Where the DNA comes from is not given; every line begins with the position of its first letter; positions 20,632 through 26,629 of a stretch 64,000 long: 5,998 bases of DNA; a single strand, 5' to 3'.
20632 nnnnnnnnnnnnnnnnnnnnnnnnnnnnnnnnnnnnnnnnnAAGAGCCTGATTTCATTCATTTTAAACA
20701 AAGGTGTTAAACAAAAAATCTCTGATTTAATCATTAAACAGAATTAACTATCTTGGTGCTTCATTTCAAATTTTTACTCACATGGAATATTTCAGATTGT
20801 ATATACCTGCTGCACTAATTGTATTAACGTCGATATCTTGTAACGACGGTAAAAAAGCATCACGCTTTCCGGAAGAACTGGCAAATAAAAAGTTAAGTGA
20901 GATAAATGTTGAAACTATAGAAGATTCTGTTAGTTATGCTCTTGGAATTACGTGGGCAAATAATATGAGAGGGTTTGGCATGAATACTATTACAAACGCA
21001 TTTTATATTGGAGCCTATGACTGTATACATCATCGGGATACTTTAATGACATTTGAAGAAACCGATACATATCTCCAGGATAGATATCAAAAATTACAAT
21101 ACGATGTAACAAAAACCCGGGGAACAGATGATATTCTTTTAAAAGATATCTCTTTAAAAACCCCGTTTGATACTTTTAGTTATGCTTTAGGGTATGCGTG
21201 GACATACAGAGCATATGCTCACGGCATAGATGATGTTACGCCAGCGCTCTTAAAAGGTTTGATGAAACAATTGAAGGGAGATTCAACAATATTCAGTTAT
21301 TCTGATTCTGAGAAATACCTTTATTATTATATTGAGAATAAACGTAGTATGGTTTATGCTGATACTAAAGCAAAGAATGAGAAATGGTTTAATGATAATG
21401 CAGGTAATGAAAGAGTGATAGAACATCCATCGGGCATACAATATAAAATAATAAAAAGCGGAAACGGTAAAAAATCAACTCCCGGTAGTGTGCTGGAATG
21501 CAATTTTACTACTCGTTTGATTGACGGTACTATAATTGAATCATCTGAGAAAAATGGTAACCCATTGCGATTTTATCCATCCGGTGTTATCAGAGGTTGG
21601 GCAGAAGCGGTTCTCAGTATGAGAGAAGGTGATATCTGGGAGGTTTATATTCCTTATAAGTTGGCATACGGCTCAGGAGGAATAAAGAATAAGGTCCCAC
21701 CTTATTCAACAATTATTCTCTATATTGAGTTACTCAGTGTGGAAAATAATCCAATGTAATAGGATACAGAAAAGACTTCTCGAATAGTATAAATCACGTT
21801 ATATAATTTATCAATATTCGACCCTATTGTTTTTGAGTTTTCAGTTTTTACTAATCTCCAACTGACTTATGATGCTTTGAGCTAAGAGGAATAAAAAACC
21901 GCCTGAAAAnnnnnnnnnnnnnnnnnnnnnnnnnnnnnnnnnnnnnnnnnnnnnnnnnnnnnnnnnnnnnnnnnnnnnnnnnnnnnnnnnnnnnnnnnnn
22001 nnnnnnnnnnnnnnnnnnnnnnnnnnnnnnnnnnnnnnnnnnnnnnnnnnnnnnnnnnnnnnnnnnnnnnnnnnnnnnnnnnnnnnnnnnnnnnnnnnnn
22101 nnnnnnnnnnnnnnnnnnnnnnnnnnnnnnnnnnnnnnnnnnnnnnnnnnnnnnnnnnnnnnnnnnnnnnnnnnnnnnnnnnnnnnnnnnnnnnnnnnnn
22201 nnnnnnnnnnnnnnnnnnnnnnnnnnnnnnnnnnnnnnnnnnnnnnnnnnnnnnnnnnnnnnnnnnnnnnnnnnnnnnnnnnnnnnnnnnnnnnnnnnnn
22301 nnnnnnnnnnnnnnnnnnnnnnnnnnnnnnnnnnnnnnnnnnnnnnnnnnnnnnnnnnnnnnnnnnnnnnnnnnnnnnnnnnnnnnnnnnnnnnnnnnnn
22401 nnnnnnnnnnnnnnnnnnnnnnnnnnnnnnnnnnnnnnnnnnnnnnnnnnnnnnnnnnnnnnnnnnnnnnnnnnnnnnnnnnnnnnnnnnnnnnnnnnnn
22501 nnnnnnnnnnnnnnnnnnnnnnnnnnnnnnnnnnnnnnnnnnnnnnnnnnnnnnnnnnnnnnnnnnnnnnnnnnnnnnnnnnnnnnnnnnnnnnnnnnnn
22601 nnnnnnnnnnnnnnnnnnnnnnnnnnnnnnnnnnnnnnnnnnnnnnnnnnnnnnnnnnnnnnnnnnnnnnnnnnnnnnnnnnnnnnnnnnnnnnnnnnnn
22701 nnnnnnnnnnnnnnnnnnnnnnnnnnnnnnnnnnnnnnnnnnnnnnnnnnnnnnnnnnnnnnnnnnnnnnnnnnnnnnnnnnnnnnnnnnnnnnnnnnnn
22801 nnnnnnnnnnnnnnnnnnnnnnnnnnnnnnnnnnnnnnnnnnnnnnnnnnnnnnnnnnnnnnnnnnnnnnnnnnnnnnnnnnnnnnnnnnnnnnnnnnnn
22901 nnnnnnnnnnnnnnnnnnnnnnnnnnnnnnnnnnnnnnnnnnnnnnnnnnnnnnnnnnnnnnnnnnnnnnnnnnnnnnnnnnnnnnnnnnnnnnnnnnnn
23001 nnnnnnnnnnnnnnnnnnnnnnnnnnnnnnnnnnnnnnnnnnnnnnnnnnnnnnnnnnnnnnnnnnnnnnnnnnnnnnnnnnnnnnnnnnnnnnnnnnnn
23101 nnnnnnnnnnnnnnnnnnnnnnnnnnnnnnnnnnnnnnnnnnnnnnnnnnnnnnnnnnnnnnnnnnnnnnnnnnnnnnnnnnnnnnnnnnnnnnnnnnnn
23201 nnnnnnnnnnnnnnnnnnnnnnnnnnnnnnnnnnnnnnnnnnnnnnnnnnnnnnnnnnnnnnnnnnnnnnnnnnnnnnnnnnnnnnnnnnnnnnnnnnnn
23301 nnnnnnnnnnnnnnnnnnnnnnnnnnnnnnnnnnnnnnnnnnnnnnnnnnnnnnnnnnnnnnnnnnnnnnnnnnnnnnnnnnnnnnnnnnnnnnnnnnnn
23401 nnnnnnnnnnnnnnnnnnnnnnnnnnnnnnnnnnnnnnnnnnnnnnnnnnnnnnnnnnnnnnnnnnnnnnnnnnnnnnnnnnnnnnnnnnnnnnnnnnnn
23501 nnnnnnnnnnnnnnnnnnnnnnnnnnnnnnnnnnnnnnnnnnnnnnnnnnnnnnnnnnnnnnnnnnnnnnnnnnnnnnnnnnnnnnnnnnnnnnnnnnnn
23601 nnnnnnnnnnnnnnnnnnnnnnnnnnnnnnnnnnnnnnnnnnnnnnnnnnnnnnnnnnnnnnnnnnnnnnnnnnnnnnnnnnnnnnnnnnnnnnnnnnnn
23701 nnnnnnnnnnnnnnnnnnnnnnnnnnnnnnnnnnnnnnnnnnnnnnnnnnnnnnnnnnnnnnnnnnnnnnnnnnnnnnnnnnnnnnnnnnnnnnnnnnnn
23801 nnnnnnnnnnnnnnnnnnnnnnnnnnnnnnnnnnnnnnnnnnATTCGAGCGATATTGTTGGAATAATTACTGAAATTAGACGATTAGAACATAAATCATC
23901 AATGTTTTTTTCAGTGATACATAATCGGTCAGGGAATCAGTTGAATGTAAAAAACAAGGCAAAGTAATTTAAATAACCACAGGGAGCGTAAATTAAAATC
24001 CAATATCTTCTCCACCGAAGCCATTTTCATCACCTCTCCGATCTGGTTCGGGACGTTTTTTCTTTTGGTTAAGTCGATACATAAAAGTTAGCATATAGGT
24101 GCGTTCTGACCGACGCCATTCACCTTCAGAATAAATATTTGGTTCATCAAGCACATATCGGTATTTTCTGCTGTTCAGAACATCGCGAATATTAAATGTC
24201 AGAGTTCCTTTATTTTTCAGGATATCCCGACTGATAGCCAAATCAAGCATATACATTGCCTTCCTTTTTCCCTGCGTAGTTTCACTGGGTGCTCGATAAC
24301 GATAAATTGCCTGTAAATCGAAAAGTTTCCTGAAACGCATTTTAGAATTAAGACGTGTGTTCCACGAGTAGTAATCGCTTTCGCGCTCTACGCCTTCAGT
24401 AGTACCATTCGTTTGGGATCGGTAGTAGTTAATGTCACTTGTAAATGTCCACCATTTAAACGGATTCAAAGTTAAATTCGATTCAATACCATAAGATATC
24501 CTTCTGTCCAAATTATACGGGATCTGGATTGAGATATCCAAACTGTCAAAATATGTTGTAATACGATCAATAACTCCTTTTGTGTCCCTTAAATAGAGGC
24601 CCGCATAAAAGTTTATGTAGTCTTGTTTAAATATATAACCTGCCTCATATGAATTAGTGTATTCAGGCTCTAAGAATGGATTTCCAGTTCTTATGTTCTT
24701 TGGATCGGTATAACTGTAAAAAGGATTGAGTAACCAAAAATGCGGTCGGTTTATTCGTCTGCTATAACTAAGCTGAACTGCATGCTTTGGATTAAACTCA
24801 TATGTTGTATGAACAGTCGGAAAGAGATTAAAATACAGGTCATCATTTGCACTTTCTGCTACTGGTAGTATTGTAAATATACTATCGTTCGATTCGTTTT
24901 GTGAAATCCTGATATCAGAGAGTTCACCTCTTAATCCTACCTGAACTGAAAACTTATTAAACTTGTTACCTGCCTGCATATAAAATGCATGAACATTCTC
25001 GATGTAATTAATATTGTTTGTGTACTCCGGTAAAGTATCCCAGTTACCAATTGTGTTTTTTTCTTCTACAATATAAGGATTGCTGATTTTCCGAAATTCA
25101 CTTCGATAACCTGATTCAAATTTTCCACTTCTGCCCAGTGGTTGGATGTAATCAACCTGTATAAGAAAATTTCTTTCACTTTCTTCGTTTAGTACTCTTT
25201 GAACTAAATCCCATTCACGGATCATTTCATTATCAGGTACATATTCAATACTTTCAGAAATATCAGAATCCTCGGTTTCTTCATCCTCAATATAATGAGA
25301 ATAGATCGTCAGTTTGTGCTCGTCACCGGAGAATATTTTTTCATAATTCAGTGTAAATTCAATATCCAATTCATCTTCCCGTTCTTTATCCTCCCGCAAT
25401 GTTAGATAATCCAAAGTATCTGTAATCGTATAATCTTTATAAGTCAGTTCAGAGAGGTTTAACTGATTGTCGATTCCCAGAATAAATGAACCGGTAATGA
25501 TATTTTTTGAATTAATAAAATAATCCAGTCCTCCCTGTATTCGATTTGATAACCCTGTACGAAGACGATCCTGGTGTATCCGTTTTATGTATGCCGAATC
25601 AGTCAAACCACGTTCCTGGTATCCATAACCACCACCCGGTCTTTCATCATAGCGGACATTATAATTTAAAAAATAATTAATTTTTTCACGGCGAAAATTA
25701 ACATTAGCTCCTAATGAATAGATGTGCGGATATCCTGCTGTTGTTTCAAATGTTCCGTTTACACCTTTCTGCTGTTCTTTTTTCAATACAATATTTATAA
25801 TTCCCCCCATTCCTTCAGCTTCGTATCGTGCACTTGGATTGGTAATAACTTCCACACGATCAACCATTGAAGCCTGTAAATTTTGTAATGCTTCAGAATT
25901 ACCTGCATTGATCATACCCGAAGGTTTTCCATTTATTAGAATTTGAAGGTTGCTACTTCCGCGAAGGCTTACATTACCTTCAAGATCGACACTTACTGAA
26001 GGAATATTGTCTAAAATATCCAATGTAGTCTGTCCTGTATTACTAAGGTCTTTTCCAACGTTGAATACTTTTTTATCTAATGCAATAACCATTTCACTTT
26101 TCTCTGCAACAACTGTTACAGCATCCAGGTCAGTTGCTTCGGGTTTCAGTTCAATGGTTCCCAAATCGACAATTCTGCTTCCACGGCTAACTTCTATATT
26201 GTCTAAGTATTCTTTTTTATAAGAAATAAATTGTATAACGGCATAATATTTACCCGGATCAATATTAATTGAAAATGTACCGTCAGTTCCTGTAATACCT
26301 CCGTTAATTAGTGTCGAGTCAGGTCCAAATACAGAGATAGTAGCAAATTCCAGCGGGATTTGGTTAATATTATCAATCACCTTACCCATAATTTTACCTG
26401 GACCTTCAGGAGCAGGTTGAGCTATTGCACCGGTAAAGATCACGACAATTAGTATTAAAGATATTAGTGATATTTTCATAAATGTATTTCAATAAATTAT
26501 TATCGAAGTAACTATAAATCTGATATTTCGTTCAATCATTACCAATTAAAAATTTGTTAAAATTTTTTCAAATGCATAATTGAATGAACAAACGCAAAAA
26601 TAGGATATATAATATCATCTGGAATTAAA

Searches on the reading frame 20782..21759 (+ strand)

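Call 38: search_protein_families(library=pfam, proteins=[window:20782-21759:+], max_evalue=0.00001)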
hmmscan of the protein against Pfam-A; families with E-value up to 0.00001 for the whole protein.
window:20782-21759:+ (325 aa): 2 families
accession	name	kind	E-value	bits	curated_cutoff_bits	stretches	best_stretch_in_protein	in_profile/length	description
PF00254.34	FKBP_C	-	1.6e-17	64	21.1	1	230-318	3-94/94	FKBP-type peptidyl-prolyl cis-trans isomerase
PF01346.23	FKBP_N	-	2.1e-14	54.5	22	1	130-223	2-97/97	Domain amino terminal to FKBP-type peptidyl-prolyl isomerase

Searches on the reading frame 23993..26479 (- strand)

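Call 38: search_protein_families(library=pfam, proteins=[window:23993-26479:-], max_evalue=0.00001)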
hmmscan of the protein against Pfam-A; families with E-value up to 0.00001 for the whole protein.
window:23993-26479:- (828 aa): 5 families
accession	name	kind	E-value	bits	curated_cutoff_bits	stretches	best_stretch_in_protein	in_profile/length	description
PF14905.12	OMP_b-brl_3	-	4.9e-104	349.1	27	1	383-801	3-408/408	Outer membrane protein beta-barrel family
PF00593.30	TonB_dep_Rec_b-barrel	-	4.8e-22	79.9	27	1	337-765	38-434/436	TonB dependent receptor-like, beta-barrel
PF07715.20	Plug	-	1.3e-09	38.9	23.9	1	148-227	20-107/107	TonB-dependent Receptor Plug Domain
PF13715.12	CarbopepD_reg_2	-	1.4e-08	35.1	32.2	1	30-123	1-88/88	CarboxypepD_reg-like domain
PF13620.12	CarboxypepD_reg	-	8.9e-08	32.8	32.3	1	30-102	2-74/82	Carboxypeptidase regulatory-like domain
